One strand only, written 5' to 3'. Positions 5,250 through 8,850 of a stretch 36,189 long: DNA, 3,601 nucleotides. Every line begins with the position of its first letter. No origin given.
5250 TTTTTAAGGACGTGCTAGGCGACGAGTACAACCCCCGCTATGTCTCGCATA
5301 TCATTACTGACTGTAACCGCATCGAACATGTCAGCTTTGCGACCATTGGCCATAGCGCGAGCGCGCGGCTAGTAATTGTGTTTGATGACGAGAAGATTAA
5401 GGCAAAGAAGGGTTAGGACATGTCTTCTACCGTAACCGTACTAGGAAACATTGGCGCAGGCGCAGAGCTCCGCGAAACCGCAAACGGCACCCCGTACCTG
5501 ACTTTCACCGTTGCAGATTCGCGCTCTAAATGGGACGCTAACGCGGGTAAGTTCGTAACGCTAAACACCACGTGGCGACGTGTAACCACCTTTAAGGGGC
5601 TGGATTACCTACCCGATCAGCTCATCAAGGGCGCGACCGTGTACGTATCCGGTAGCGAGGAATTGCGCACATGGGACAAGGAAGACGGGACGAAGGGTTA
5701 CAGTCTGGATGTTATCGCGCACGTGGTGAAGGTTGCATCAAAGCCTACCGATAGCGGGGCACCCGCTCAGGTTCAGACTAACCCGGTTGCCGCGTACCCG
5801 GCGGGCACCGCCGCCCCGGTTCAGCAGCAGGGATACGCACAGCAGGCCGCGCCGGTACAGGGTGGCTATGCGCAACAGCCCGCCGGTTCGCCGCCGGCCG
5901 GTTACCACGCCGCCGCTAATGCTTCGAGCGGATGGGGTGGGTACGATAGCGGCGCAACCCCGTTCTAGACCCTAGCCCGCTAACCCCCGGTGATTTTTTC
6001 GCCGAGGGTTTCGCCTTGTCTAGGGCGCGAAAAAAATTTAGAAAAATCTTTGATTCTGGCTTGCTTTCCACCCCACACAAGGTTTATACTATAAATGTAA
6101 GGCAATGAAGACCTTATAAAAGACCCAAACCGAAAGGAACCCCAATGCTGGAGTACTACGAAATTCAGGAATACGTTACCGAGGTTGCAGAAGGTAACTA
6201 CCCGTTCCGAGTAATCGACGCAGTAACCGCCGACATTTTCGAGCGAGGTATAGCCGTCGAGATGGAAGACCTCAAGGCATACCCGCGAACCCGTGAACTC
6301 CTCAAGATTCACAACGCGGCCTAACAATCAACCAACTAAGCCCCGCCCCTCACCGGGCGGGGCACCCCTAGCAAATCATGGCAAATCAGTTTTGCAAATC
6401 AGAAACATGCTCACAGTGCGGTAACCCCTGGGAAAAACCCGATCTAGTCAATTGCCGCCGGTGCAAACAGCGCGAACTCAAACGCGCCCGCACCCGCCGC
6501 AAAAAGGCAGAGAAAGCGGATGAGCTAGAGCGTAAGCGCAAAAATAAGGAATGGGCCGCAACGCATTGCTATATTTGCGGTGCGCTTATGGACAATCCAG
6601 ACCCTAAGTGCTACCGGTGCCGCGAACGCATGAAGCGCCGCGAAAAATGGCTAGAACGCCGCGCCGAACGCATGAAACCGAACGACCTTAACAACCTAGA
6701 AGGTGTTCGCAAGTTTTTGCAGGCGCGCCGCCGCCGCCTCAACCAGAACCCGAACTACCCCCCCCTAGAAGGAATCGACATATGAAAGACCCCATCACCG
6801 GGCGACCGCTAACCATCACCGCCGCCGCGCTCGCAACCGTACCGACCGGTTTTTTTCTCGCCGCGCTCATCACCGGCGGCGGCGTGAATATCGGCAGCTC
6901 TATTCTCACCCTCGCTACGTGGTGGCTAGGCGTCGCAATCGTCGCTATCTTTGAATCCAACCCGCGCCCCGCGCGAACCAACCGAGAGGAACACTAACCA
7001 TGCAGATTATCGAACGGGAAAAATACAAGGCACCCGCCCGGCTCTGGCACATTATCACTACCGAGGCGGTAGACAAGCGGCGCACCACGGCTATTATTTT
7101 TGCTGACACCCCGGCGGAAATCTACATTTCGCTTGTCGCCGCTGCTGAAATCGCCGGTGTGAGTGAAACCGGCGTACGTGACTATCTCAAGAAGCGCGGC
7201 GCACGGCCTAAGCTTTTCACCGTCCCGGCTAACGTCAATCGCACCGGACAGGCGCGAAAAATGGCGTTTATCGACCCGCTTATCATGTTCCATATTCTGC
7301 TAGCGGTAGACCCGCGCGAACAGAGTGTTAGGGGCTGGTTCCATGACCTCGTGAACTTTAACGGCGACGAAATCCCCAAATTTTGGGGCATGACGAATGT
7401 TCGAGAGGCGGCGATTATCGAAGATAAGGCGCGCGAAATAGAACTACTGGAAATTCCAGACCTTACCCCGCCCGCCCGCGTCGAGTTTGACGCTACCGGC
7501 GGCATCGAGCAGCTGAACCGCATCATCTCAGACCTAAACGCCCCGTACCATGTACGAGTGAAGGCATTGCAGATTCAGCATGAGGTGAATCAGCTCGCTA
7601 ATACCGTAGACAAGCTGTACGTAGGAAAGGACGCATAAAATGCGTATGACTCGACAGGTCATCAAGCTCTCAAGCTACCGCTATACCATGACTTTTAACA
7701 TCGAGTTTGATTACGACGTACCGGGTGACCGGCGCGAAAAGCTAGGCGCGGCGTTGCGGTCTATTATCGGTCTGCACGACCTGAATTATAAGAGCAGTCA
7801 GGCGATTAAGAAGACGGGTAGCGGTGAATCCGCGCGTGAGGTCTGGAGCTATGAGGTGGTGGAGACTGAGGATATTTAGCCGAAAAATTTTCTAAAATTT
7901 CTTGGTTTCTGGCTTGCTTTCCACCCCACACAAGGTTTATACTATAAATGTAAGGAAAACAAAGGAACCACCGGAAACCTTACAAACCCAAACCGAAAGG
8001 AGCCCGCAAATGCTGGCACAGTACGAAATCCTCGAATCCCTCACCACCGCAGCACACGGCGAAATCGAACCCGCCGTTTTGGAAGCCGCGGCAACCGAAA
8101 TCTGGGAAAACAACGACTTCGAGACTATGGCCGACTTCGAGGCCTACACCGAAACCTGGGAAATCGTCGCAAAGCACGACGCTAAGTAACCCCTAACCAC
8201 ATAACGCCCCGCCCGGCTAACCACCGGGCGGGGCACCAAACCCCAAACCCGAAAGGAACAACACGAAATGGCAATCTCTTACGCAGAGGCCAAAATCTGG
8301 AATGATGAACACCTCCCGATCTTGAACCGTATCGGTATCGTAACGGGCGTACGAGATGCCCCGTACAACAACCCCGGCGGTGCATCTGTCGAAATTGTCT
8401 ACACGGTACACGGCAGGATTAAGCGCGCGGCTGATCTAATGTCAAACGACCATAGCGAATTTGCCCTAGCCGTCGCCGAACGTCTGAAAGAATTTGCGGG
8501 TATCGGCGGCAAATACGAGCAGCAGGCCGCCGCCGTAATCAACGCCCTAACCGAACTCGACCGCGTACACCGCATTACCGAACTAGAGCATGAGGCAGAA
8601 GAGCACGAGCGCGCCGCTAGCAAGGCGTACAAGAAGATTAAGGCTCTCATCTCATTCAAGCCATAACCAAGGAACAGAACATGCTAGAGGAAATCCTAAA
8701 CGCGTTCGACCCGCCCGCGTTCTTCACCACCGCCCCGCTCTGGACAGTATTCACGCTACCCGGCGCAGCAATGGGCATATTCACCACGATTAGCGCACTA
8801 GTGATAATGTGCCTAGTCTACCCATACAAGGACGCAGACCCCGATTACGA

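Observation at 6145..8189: Paralogous 59-aa hyper-acidic mini-proteins behind identical promoters (6145..6324 and 8010..8189). One is missing from the ORF track.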

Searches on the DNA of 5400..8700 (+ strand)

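Call 8: search_dna_similar(query=window:5400-8700:+, collection=phages, mode=near, max_rows=30)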
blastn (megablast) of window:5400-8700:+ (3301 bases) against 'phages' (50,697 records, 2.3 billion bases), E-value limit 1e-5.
No match.

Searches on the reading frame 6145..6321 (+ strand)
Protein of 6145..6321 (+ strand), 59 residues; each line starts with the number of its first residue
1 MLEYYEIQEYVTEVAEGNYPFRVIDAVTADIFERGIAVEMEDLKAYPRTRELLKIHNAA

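Call 13: search_dna_similar(query=window:6145-6321:+, collection=phages, mode=protein, max_rows=20, max_evalue=1)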
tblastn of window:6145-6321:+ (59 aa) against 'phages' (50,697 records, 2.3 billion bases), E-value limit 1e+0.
No match.

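Call 22: search_protein_families(library=pfam, proteins=[window:6145-6321:+], max_evalue=0.1)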
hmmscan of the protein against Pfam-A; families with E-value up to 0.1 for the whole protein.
window:6145-6321:+ (59 aa): 0 families

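Call 34: search_protein_families(library=phrogs, proteins=[window:6145-6321:+], max_evalue=0.01)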
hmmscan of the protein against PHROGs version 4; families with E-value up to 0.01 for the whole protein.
window:6145-6321:+ (59 aa): 0 families

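Call 71: predict_structure(alignment_id=A6)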
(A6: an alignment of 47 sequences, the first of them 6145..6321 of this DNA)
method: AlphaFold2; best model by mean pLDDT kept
length: 59 residues; sequences in the alignment: 47
mean_pLDDT: 96.4   pTM: 0.82
mean pLDDT of the five models: 96.4, 95.4, 94.8, 52.2, 44.9
residues with pLDDT >= 90: 57; 70-90: 2; 50-70: 0; < 50: 0
segments of 3 or more residues with pLDDT < 50: none
pLDDT, mean of each block of 10 residues (from residue 1): 97 98 98 95 95 95
secondary structure, 60 per line:
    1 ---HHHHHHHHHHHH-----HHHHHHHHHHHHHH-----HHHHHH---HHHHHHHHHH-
elements in order: H4-15 H21-34 H40-45 H49-58

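Call 72: search_protein_families(library=ncbifam, proteins=[window:6145-6321:+], max_evalue=0.1)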
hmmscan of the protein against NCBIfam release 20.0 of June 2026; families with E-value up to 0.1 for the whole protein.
window:6145-6321:+ (59 aa): 0 families

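Call 73: search_protein_families(library=padloc, proteins=[window:6145-6321:+], max_evalue=0.1)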
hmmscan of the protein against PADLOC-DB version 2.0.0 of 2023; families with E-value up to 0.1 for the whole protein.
window:6145-6321:+ (59 aa): 0 families

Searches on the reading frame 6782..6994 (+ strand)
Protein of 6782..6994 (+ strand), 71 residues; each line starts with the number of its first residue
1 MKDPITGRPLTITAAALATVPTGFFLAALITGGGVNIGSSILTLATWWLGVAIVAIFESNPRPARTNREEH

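Call 22: search_protein_families(library=pfam, proteins=[window:6782-6994:+], max_evalue=0.1)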
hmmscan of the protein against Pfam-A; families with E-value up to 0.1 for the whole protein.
window:6782-6994:+ (71 aa): 1 family
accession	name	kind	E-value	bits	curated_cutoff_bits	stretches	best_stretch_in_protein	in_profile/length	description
PF25637.1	DUF7942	-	0.039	14.3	26.7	1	14-58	45-88/104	Family of unknown function (DUF7942)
